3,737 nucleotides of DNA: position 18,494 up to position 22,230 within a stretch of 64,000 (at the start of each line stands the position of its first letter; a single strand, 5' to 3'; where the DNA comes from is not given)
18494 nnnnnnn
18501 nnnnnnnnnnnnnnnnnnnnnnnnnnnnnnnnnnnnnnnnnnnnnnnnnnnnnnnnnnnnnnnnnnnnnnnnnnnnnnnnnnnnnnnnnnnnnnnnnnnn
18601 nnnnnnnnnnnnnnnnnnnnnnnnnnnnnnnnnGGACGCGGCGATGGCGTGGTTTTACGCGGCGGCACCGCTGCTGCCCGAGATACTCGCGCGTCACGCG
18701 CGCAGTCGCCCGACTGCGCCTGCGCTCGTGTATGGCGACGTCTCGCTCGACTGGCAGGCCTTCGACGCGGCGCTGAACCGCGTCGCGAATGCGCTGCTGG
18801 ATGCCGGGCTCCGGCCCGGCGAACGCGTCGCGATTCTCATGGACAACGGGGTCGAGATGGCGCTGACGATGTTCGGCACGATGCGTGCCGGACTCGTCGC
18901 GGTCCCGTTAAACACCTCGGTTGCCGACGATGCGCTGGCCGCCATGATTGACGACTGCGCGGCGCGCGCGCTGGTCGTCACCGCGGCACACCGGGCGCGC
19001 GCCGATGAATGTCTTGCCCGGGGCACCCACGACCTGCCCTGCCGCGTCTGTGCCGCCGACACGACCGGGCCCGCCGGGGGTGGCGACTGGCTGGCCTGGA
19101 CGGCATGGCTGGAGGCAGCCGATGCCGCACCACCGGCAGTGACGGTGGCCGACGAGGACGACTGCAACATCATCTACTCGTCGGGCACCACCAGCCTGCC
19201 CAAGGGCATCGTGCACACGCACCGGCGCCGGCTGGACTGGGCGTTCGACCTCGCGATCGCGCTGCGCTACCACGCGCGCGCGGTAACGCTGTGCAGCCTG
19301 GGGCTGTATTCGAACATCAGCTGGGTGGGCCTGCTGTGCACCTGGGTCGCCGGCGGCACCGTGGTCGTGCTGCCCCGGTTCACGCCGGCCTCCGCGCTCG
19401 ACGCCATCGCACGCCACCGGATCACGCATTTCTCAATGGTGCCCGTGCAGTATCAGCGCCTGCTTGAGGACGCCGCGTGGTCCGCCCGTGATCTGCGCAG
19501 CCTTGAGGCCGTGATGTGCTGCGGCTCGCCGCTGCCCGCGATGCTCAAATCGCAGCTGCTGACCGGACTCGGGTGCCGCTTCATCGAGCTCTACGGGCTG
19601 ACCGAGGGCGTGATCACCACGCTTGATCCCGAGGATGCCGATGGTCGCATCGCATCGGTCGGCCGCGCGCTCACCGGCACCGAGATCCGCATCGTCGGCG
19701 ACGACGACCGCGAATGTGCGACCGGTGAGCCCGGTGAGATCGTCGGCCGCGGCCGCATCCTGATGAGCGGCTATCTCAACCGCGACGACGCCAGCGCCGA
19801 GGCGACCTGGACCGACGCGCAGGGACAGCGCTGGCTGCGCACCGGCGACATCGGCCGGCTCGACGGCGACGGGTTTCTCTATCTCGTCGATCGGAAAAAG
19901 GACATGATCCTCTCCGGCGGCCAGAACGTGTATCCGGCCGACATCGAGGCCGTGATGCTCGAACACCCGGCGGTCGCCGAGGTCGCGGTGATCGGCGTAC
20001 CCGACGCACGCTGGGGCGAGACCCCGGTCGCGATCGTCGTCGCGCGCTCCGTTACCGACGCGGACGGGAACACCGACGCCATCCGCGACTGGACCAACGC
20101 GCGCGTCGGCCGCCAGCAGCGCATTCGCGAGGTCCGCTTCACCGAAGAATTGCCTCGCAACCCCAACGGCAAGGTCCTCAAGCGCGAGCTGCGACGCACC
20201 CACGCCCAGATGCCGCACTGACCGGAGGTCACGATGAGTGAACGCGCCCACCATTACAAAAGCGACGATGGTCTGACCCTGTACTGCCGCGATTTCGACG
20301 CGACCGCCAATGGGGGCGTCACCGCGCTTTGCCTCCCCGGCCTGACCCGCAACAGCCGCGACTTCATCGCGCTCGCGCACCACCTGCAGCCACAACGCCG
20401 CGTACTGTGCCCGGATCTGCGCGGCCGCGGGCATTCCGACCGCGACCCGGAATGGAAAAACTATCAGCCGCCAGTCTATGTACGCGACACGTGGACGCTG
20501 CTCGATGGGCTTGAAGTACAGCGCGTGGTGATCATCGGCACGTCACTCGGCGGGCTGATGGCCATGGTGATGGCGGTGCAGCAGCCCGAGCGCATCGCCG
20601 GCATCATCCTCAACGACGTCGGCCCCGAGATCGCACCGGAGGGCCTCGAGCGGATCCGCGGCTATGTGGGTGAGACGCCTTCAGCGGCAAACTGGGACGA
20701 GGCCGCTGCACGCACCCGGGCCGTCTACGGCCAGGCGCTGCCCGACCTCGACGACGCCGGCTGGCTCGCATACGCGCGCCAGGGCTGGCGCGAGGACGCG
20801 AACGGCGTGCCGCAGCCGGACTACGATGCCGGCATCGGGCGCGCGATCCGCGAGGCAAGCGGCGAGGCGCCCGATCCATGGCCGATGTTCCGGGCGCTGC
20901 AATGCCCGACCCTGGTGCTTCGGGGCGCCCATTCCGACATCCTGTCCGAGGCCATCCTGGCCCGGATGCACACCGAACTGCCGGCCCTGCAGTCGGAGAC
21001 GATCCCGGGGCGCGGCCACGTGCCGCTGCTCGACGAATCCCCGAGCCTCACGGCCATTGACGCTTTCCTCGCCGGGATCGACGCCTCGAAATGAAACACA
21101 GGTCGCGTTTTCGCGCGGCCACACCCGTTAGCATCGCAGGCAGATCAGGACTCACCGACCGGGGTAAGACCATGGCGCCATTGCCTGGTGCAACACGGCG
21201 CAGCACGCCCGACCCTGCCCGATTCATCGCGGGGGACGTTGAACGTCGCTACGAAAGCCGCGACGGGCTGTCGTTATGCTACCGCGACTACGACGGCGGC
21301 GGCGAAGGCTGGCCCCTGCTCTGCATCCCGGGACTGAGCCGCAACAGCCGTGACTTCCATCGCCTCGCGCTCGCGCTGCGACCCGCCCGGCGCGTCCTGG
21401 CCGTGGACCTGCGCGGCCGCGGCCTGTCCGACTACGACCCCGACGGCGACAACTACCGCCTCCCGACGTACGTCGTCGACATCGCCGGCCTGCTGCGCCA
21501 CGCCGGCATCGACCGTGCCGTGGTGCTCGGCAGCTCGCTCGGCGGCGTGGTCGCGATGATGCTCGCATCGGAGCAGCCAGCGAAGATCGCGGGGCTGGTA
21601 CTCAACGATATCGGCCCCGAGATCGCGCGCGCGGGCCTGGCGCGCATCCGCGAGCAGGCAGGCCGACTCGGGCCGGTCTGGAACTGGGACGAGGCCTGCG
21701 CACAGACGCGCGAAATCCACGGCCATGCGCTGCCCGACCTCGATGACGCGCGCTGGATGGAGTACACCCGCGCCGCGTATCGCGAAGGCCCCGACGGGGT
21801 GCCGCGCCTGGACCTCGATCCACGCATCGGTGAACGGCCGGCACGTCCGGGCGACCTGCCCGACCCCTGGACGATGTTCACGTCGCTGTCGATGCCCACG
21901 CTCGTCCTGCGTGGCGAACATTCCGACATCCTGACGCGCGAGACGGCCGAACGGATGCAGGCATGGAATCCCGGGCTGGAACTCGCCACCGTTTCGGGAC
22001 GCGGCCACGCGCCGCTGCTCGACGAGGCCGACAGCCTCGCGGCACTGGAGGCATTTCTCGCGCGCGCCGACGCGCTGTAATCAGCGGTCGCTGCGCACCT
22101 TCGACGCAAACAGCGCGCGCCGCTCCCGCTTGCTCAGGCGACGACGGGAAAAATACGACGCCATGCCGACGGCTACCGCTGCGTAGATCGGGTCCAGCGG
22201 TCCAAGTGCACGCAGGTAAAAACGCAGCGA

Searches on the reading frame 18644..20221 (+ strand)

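Call 57: search_protein_families(library=pfam, proteins=[window:18644-20221:+])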
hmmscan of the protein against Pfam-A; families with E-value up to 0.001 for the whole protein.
window:18644-20221:+ (525 aa): 2 families
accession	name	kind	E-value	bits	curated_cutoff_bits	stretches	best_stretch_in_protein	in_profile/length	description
PF00501.34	AMP-binding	-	1.3e-81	274.8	29.9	1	16-378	2-384/384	AMP-binding enzyme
PF13193.12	AMP-binding_C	-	5.1e-20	72.6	24.5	1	434-510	2-76/76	AMP-binding enzyme C-terminal domain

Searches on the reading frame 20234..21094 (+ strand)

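Call 57: search_protein_families(library=pfam, proteins=[window:20234-21094:+])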
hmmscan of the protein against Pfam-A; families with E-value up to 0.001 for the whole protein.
window:20234-21094:+ (286 aa): 3 families
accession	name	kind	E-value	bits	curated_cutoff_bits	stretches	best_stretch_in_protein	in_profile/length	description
PF00561.26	Abhydrolase_1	-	2.2e-23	83.6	25.8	1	32-268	4-244/245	alpha/beta hydrolase fold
PF12697.13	Abhydrolase_6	-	2.3e-17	64.8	26.3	1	32-270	2-211/217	Alpha/beta hydrolase family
PF12146.15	Hydrolase_4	-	2.4e-08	34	27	1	34-135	10-113/239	Serine aminopeptidase, S33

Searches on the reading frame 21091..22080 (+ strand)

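Call 57: search_protein_families(library=pfam, proteins=[window:21091-22080:+])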
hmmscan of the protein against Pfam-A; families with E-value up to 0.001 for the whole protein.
window:21091-22080:+ (329 aa): 3 families
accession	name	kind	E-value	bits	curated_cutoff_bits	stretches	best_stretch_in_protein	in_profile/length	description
PF00561.26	Abhydrolase_1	-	4.4e-20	72.8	25.8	1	75-312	2-244/245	alpha/beta hydrolase fold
PF12697.13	Abhydrolase_6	-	9.9e-19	69.3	26.3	1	76-318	1-216/217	Alpha/beta hydrolase family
PF12146.15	Hydrolase_4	-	9.4e-10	38.6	27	1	78-171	9-106/239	Serine aminopeptidase, S33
